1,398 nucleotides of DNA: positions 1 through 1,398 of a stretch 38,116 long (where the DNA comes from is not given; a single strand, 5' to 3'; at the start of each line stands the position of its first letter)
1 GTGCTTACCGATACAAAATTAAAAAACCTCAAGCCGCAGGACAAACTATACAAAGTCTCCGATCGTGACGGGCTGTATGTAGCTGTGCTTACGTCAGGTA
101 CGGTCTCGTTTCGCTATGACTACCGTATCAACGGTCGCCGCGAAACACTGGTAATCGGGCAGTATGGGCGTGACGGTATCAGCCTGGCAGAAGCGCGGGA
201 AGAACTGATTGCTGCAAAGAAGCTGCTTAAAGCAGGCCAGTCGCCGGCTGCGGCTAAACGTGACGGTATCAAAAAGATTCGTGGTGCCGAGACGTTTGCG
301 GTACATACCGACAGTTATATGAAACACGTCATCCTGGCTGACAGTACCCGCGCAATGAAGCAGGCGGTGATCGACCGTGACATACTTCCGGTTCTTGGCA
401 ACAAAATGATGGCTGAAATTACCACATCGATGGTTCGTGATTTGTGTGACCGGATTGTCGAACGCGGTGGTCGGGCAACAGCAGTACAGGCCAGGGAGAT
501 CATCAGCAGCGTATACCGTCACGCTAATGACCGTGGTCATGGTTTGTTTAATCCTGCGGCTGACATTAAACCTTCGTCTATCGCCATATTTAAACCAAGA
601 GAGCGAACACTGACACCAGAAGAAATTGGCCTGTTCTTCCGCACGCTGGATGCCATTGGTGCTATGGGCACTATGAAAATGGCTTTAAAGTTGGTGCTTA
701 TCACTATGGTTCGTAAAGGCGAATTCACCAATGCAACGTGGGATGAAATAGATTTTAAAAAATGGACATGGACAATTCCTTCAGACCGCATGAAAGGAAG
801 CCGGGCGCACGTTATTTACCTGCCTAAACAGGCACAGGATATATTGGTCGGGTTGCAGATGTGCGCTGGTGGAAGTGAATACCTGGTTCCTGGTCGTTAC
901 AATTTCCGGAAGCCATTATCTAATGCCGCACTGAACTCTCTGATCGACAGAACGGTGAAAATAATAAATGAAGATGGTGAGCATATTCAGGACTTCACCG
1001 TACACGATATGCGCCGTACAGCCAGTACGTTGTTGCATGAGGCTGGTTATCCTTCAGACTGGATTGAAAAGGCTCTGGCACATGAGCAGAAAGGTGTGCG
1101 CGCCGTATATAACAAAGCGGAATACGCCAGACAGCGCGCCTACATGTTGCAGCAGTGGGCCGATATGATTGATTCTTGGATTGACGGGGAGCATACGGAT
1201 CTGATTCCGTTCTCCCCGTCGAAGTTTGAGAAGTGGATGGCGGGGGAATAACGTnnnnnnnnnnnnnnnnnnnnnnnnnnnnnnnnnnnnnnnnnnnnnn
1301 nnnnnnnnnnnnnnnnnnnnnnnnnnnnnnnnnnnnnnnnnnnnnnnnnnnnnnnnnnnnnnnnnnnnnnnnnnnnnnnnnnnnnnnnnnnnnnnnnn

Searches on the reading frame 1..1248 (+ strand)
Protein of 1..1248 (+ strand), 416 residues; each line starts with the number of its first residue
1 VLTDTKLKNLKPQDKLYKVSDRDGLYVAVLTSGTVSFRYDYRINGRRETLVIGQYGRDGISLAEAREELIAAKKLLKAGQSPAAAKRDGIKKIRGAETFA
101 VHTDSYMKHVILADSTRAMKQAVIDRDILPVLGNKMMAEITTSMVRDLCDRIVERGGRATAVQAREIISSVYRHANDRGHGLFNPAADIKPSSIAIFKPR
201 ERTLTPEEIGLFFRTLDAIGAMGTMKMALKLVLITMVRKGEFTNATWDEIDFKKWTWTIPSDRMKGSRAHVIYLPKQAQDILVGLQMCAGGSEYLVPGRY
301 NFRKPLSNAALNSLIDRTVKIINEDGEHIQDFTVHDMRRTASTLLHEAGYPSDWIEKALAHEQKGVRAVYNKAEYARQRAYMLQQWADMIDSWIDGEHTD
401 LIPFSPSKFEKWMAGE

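Call 13: find_encoding_contigs(protein=window:1-1248:+, flank=6000, max_places=8)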
Protein seq(416 aa) (416 aa): 29 contigs read that carry it; 8 places shown.
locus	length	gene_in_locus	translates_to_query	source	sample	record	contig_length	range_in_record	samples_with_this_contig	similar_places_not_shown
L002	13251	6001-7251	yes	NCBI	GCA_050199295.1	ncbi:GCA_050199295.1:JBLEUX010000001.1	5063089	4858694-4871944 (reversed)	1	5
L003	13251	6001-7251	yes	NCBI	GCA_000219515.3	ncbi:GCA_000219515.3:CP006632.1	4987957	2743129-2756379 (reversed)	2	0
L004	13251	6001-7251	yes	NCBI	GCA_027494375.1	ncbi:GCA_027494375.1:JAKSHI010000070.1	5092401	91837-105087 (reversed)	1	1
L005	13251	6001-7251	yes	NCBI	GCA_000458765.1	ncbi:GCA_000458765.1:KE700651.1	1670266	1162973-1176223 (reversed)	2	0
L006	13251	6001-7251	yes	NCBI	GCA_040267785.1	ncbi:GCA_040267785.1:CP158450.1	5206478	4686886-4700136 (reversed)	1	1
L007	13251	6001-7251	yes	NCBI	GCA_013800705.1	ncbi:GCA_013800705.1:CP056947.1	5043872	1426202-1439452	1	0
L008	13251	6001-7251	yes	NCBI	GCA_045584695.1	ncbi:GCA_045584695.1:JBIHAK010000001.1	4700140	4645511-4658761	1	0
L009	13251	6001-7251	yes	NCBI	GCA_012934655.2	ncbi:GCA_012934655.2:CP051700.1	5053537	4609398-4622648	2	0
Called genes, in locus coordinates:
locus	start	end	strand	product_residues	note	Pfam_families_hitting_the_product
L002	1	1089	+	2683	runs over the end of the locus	PF05688:BIg21, PF05689:InvE_AD, PF05688:BIg21, PF05689:InvE_AD, PF05688:BIg21, PF05689:InvE_AD, PF05688:BIg21, PF05689:InvE_AD, +10 more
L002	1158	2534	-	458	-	PF13742:tRNA_anti_2, PF01336:tRNA_anti-codon, PF02601:Exonuc_VII_L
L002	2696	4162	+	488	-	PF00478:IMPDH, PF00571:CBS, PF03060:NMO (weak), PF01070:FMN_dh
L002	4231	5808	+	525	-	PF00117:GATase, PF07722:Peptidase_C26, PF02540:NAD_synthase (weak), PF03054:tRNA_Me_trans (faint), PF00958:GMP_synt_C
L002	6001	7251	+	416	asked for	PF13356:Arm-DNA-bind_3, PF22022:Phage_int_M, PF00589:Phage_integrase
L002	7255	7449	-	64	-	PF07131:DUF1382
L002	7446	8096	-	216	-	PF05063:MT-A70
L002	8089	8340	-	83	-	PF06069:PerC (weak)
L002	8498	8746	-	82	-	-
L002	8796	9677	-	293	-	PF03837:RecT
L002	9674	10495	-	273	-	PF12684:DUF3799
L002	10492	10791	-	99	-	-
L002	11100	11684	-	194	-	PF13443:HTH_26 (faint), PF01381:HTH_3 (faint)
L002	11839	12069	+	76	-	-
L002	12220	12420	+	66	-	-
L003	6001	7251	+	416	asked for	PF13356:Arm-DNA-bind_3, PF22022:Phage_int_M, PF00589:Phage_integrase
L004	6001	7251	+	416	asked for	PF13356:Arm-DNA-bind_3, PF22022:Phage_int_M, PF00589:Phage_integrase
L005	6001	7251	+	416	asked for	PF13356:Arm-DNA-bind_3, PF22022:Phage_int_M, PF00589:Phage_integrase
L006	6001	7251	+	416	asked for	PF13356:Arm-DNA-bind_3, PF22022:Phage_int_M, PF00589:Phage_integrase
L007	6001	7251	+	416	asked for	PF13356:Arm-DNA-bind_3, PF22022:Phage_int_M, PF00589:Phage_integrase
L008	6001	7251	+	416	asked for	PF13356:Arm-DNA-bind_3, PF22022:Phage_int_M, PF00589:Phage_integrase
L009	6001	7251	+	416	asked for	PF13356:Arm-DNA-bind_3, PF22022:Phage_int_M, PF00589:Phage_integrase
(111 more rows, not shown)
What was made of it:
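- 1..1251 (+): Tyrosine integrase (416 aa, GTG start) of the P4-like type with an arm-binding N-terminal domain. It catalyses attP x attB recombination. attL lies outside the window, with its core starting 207 nt upstream of base 1. The exact protein sits 192 nt downstream of guaA in 8 of 8 E. coli loci (call 13).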

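Call 27: find_related_loci(query=window:1-1248:+, collection=genome_contigs, flank=4000)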
Query seq(416 aa) (416 aa) in genome_contigs; peptide patterns used: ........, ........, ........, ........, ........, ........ (x = any residue, [..] = any of these).
94 stretches matched a pattern; 47 encode a relative of the query (tblastn E <= 1e-3); 47 distinct loci.
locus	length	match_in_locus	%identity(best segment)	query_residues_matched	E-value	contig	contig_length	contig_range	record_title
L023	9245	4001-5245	91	1-415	0e+0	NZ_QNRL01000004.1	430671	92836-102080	Pseudocitrobacter faecalis strain DSM 27453 Ga0244571_104, whole genome shotgun sequence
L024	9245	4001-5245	88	1-415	0e+0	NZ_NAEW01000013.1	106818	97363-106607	Citrobacter braakii strain ATCC 51113 CbraakiiATCC_L001_NODE_13_length_106818__23.6957, whole genome shotgun sequence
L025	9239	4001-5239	89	1-413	0e+0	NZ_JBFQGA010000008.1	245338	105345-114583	Kluyvera sp. STS39-E contig00008, whole genome shotgun sequence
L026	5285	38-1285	86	1-416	0e+0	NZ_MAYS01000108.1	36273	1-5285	Candidatus Erwinia dacicola strain IL contig_196, whole genome shotgun sequence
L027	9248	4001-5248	86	1-416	0e+0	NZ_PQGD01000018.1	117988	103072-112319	Superficieibacter electus strain BP-1 NODE_18_length_117988_cov_32.0738, whole genome shotgun sequence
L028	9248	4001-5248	84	1-416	0e+0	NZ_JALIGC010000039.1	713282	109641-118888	Scandinavium manionii strain H17S15 NODE_2_length_713282_cov_33.930383, whole genome shotgun sequence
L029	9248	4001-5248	88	1-416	0e+0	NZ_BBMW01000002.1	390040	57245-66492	Citrobacter werkmanii NBRC 105721, whole genome shotgun sequence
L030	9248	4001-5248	83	1-416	0e+0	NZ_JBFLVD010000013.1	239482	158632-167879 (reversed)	Scandinavium sp. UTDF21-P1B CNTSAP1B_S431_contig_13, whole genome shotgun sequence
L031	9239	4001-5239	82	1-413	0e+0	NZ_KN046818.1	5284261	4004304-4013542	Klebsiella pneumoniae strain ATCC 13883 scaffold1, whole genome shotgun sequence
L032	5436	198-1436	80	1-413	0e+0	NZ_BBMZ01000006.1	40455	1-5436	Pseudescherichia vulneris NBRC 102420, whole genome shotgun sequence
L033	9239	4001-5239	73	1-413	0e+0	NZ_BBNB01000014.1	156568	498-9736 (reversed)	Citrobacter sedlakii NBRC 105722, whole genome shotgun sequence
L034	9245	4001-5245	71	1-414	0e+0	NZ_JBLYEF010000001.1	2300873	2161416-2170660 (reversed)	Pantoea sp. R13S299 contig_1, whole genome shotgun sequence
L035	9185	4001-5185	64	1-395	2e-171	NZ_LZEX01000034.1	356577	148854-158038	Morganella psychrotolerans strain DI-3 CFSAN046808_c_DI-3_4, whole genome shotgun sequence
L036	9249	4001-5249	70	1-416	6e-173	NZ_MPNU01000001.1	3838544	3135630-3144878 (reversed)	Edwardsiella piscicida strain ACC35.1 scaffold00001, whole genome shotgun sequence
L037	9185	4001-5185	61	1-394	7e-162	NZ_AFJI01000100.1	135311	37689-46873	Edwardsiella ictaluri ATCC 33202 contig00166, whole genome shotgun sequence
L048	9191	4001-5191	57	1-397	3e-140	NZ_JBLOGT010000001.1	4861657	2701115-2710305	Rahnella sp. PCH160 contig1_Rahnella_sp_PCH160, whole genome shotgun sequence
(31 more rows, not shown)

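Call 45: search_protein_families(library=pfam, proteins=[window:1-1248:+], max_evalue=0.001)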
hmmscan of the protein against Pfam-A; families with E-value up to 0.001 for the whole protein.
window:1-1248:+ (416 aa): 4 families
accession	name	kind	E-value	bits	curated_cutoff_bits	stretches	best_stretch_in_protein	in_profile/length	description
PF13356.12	Arm-DNA-bind_3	-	3.9e-20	72.2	27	1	2-87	1-81/83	Arm DNA-binding domain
PF00589.27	Phage_integrase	-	1.4e-19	71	27.1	1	204-375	3-170/172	Phage integrase family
PF22022.2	Phage_int_M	-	5.3e-12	46.3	27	1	113-190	17-94/96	Phage integrase central domain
PF14659.12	Phage_int_SAM_3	-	0.00013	22.6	22.6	1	112-148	17-53/58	Phage integrase, N-terminal SAM-like domain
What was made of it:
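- On Arm-binding tyrosine integrases (P4/lambda type): Pfam PF13356 (E=3.9e-20), PF22022 (E=5.3e-12) and PF00589 (E=1.4e-19) (call 45).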

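Call 56: search_dna_similar(query=window:1-1248:+, collection=plasmids, mode=protein, max_rows=12, rows=spread)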
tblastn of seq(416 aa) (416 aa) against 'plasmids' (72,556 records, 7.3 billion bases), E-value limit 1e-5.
Records with a match: 1941; places in all: 2083; records where one place covers at least 80% of the query: 699.
Best place of each record, by identity: 95-99% 2; 80-90% 13; 60-80% 43; <60% 1883.
By first word of the organism name: Klebsiella 482; Escherichia 435; Acinetobacter 293; Enterobacter 115; Pantoea 78; Pseudomonas 76; Salmonella 76; Yersinia 63; Citrobacter 55; Ralstonia 32; and 77 more.
By predicted mobility (MOB-suite, as given by PLSDB): non-mobilizable 1219; conjugative 414; mobilizable 308.
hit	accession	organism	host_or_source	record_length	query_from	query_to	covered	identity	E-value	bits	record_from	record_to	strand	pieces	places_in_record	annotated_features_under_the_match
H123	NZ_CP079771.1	Escherichia coli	Duck,fresh fecal,cloacal swab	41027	1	416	100%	98.8%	0e+0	853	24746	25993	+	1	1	site-specific integrase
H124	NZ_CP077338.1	Acinetobacter lwoffii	-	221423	2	392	94%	28.1%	8e-30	129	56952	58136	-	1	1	integrase arm-type DNA-binding domain-containing protein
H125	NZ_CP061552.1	Acinetobacter seifertii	Homo sapiens,blood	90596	2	392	94%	25.6%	6e-18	94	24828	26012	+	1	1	integrase arm-type DNA-binding domain-containing protein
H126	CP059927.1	Escherichia coli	Turkey,fecal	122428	147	407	63%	35.8%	1e-36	149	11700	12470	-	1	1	site-specific integrase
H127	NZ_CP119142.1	Neisseria gonorrhoeae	Homo sapiens,whole organism,synovial ...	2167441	24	388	88%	24.4%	5e-9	66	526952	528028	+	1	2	none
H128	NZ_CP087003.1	Pseudosulfitobacter pseudonitzschiae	Skeletonema costatum,The surface ...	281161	58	363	74%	24.3%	1e-10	71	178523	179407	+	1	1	site-specific integrase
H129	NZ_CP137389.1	Klebsiella pneumoniae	Homo sapiens,pure culture,blood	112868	128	401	66%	25.7%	3e-12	76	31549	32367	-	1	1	site-specific integrase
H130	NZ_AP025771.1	Enterobacter hormaechei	Homo sapiens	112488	128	401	66%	24.8%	4e-12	76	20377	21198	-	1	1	site-specific integrase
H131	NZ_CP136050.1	Citrobacter freundii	Homo sapiens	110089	128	401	66%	24.1%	6e-11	72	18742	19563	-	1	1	site-specific integrase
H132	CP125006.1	Escherichia coli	Fecal sludge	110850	128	402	66%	23.2%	5e-12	76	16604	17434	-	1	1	site-specific integrase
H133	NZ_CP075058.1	Escherichia coli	swine,metagenomic assembly,intestinal ...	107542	128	402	66%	22.9%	4e-11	73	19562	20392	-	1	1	site-specific integrase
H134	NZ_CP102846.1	Microvirga terrae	soil,soil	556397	227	282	13%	39.3%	1e-5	56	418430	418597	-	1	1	none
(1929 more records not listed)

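Call 57: search_dna_similar(query=window:1-1248:+, collection=plasmids, mode=protein, max_rows=60, rows=best, max_evalue=1e-80)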
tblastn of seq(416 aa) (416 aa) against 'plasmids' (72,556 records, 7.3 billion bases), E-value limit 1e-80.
Records with a match: 41; places in all: 41; records where one place covers at least 80% of the query: 39.
Best place of each record, by identity: 95-99% 2; 80-90% 13; 60-80% 2; <60% 24.
By first word of the organism name: Klebsiella 12; Acinetobacter 9; Escherichia 8; Ralstonia 2; Proteus 1; Morganella 1; Pseudomonas 1; Providencia 1; Paraburkholderia 1; Vibrio 1; and 4 more.
By predicted mobility (MOB-suite, as given by PLSDB): conjugative 26; non-mobilizable 12; mobilizable 3.
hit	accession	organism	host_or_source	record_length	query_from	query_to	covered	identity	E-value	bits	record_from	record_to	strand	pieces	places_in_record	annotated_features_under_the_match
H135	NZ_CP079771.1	Escherichia coli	Duck,fresh fecal,cloacal swab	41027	1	416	100%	98.8%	0e+0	853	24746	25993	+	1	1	site-specific integrase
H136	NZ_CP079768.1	Escherichia coli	Duck,cloacal swabs,cloacal swab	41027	1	416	100%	98.8%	0e+0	853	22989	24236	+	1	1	site-specific integrase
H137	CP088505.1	Escherichia coli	Homo sapiens,blood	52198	1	416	100%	88.0%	0e+0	780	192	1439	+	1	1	tyrosine-type recombinase/integrase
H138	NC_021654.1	Klebsiella pneumoniae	-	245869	1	413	99%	82.6%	0e+0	729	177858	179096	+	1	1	tyrosine-type recombinase/integrase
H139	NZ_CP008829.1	Klebsiella pneumoniae subsp. pneumoniae KPNIH1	Homo sapiens,groin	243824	1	413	99%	82.6%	0e+0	729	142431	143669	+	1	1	tyrosine-type recombinase/integrase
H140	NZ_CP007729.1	Klebsiella pneumoniae subsp. pneumoniae KPNIH10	-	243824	1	413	99%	82.6%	0e+0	729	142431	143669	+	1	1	tyrosine-type recombinase/integrase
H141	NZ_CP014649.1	Klebsiella pneumoniae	-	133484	1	413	99%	82.6%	0e+0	729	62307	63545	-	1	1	tyrosine-type recombinase/integrase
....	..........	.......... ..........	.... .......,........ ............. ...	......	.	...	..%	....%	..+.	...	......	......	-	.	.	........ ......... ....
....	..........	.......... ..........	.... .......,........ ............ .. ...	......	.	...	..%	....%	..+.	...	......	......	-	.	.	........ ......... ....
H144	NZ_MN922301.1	Klebsiella pneumoniae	-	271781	1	413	99%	82.6%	0e+0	729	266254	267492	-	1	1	tyrosine-type recombinase/integrase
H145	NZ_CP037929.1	Klebsiella pneumoniae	Homo sapiens,blood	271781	1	413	99%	82.6%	0e+0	729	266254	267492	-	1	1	tyrosine-type recombinase/integrase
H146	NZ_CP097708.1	Klebsiella pneumoniae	Homo sapiens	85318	1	413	99%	82.3%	0e+0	728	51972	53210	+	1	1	tyrosine-type recombinase/integrase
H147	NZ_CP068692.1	Klebsiella pneumoniae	Homo sapiens,blood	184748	1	413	99%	81.8%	0e+0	725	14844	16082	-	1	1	tyrosine-type recombinase/integrase | hypothetical protein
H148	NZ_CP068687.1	Klebsiella pneumoniae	whole organism,conjugation assay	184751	1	413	99%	81.8%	0e+0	725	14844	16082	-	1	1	tyrosine-type recombinase/integrase | hypothetical protein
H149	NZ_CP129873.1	Klebsiella pneumoniae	Homo sapiens,whole organism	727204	1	413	99%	81.8%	0e+0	725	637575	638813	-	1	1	tyrosine-type recombinase/integrase | hypothetical protein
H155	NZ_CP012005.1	Acinetobacter baumannii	Homo sapiens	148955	1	396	95%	54.3%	5e-140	448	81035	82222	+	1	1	site-specific integrase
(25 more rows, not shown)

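Call 58: get_annotated_region(hit=H155, flank=16000)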
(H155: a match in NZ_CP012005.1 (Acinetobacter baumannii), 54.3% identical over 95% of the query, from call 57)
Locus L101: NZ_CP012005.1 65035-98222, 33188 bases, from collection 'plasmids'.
description: Acinetobacter baumannii strain ATCC 17978-mff plasmid pAB3, complete sequence
organism: Acinetobacter baumannii (NCBI taxid 470)
taxonomy: Bacteria; Pseudomonadota; Gammaproteobacteria; Moraxellales; Moraxellaceae; Acinetobacter; Acinetobacter baumannii
host: -; source: Homo sapiens; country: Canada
typing (MOB-suite, as given by PLSDB): conjugative; replicon rep_cluster_1527; relaxase MOBP; mating-pair formation MPF_I
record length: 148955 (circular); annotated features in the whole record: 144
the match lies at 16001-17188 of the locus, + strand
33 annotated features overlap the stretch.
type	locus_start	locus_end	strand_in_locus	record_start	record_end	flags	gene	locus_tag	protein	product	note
CDS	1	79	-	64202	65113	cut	-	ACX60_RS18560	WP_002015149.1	hypothetical protein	-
CDS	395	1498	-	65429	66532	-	-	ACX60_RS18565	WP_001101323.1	hypothetical protein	-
CDS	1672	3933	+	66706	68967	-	-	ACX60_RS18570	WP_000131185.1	DNA topoisomerase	GO:0006265 - DNA topological change [Evidence IEA]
CDS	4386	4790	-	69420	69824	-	-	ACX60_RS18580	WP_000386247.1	hypothetical protein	-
CDS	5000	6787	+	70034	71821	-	-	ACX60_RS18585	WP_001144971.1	hypothetical protein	-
CDS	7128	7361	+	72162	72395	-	-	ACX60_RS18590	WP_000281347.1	FeoA family protein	GO:0006811 - monoatomic ion transport [Evidence IEA]; GO:0055072 - obsolete iron ion homeostasis [Evidence IEA]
CDS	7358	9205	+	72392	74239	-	feoB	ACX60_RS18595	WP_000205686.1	ferrous iron transport protein B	GO:0006826 - iron ion transport [Evidence IEA]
CDS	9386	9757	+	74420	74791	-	-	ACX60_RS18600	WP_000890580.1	metalloregulator ArsR/SmtB family transcription factor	GO:0006355 - regulation of DNA-templated transcription [Evidence IEA]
CDS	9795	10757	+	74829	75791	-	-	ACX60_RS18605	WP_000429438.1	arsenic resistance protein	-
CDS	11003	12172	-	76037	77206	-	-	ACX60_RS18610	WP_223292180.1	transposase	-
CDS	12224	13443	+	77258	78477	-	-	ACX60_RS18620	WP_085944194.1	IS3-like element ISAba18 family transposase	GO:0006313 - DNA transposition [Evidence IEA]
CDS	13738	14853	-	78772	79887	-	-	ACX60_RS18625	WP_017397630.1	TniQ family protein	-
CDS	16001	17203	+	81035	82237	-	-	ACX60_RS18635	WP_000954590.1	site-specific integrase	GO:0015074 - DNA integration [Evidence IEA]; GO:0006310 - DNA recombination [Evidence IEA]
CDS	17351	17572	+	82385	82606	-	-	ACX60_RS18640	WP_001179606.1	AlpA family phage regulatory protein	-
CDS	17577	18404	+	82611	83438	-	-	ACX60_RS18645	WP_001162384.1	helicase RepA family protein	-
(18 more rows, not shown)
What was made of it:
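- On guaA-3'-end-targeting integrase clade (includes GIsul2 Int): The GIsul2 integrase on pAB3 is 54% identical (calls 57, 58).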
